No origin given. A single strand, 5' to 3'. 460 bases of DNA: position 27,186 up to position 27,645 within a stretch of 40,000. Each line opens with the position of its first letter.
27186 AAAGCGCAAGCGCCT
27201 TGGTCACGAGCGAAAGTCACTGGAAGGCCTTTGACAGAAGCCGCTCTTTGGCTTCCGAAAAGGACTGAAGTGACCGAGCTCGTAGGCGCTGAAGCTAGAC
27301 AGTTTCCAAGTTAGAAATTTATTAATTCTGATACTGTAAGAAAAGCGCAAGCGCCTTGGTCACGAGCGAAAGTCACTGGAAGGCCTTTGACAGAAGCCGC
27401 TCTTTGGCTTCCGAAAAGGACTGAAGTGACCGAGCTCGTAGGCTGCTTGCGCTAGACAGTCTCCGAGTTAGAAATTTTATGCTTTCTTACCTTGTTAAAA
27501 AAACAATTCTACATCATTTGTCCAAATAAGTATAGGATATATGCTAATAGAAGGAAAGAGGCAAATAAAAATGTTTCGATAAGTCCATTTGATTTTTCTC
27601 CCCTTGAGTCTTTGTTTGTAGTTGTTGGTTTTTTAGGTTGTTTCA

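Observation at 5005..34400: Dense family of GC-rich, hairpin-forming intergenic repeats with fixed polarity relative to transcription, parked just 3' of terminators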

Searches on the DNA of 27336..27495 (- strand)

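Call 40: search_dna_similar(query=window:27336-27495:-, collection=plasmids, mode=distant, max_evalue=0.001)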
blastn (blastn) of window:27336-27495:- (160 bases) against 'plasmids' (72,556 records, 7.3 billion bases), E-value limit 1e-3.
No match.
